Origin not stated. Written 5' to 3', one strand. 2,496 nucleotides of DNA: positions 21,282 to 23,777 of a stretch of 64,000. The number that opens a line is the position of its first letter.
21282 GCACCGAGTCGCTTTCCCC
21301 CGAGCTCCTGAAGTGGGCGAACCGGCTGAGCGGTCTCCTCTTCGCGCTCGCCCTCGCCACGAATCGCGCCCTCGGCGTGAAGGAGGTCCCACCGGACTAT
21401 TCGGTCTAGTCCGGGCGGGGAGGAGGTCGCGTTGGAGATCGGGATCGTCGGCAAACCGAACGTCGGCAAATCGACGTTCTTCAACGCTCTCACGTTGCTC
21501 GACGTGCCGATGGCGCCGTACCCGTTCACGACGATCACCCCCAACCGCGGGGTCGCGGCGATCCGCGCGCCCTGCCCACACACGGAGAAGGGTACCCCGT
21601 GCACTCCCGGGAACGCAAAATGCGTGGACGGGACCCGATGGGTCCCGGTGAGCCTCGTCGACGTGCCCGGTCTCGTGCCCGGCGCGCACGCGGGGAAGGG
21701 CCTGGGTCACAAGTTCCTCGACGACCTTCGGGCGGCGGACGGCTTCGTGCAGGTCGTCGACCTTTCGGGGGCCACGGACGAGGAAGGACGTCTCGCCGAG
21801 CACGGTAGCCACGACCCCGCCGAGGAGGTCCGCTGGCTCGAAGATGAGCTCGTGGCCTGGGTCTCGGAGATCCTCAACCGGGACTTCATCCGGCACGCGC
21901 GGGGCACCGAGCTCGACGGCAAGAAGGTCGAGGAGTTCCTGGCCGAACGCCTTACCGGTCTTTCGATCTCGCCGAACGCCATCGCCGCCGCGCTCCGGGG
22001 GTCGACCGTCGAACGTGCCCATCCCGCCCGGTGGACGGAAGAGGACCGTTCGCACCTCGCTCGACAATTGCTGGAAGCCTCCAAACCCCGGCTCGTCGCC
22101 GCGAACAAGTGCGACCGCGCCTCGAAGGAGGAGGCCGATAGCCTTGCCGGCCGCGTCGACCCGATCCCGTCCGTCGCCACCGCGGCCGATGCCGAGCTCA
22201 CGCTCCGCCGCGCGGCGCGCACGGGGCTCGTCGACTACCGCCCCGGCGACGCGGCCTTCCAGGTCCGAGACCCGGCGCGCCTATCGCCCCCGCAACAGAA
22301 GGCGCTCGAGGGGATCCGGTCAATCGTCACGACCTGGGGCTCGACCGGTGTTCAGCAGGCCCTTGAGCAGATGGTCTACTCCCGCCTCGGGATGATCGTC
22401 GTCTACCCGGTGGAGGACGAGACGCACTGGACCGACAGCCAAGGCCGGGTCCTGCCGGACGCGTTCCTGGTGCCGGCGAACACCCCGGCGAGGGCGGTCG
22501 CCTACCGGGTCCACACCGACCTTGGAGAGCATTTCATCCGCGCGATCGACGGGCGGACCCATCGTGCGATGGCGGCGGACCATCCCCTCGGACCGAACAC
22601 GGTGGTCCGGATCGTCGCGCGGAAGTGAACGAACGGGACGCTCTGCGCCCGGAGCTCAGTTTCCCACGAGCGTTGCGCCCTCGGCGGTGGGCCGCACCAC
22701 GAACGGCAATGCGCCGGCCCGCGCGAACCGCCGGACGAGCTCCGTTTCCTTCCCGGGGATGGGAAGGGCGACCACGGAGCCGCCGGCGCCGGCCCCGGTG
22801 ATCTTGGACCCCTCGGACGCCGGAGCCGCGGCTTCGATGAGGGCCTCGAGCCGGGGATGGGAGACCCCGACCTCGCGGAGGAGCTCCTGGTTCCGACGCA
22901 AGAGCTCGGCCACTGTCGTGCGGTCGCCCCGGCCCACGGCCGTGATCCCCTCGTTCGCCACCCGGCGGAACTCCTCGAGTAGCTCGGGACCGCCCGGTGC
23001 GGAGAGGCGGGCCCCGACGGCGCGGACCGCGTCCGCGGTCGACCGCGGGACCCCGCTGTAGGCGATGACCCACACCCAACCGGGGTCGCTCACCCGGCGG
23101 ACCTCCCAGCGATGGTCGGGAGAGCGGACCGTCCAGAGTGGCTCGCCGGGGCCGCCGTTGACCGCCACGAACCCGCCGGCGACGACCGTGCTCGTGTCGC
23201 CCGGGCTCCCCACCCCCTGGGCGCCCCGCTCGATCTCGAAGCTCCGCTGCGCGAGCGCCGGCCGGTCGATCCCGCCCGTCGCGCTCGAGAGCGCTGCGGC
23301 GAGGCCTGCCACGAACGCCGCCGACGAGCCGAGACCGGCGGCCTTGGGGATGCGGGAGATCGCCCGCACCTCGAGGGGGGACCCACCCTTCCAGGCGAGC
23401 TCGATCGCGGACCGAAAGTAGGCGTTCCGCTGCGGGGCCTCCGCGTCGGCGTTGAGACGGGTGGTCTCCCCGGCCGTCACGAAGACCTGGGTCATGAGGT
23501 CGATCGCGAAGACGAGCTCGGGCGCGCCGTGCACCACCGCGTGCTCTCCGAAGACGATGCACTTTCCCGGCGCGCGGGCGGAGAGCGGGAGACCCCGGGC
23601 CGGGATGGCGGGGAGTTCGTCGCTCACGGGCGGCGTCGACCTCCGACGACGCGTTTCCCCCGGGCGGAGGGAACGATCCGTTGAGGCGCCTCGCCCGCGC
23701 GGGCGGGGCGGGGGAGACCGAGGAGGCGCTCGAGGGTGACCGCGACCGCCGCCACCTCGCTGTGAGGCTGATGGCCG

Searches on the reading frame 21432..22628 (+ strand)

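Call 84: search_protein_families(library=pfam, proteins=[window:21432-22628:+], max_evalue=0.0001)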
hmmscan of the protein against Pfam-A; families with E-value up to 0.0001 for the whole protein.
window:21432-22628:+ (398 aa): 3 families
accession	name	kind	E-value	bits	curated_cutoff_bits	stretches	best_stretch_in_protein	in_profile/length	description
PF08438.16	YGR210-like_G4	-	8.1e-30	103.9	24.7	1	223-329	1-108/108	Obg-like GTPase YGR210-like, G4 motif-containing domain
PF01926.29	MMR_HSR1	-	8.6e-19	68.2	21.9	1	2-125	1-100/113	50S ribosome-binding GTPase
PF02421.24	FeoB_N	-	4.4e-08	33.2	27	1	2-42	2-42/156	Ferrous iron transport protein B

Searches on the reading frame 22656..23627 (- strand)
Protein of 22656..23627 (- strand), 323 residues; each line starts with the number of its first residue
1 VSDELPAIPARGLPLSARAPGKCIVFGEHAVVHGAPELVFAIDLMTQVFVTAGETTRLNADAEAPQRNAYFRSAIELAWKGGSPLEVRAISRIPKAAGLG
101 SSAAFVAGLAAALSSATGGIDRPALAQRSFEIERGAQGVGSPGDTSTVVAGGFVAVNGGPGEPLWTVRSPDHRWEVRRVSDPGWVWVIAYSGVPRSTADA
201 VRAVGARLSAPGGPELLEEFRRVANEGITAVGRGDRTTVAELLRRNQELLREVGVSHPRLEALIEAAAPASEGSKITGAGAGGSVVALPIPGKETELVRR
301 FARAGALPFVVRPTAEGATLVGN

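Call 84: search_protein_families(library=pfam, proteins=[window:22656-23627:-], max_evalue=0.0001)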
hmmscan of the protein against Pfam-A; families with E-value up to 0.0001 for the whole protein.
window:22656-23627:- (323 aa): 3 families
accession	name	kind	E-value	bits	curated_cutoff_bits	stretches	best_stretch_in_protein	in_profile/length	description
PF00288.32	GHMP_kinases_N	-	7e-12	45.8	22.3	1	73-152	5-87/87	GHMP kinases N terminal domain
PF08544.19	GHMP_kinases_C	-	3.4e-09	37.4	21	1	230-300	4-77/85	GHMP kinases C terminal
PF22700.2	MVD-like_N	-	2.3e-05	24.6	27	1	69-158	67-148/157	Diphosphomevalonate decarboxylase-like N-terminal domain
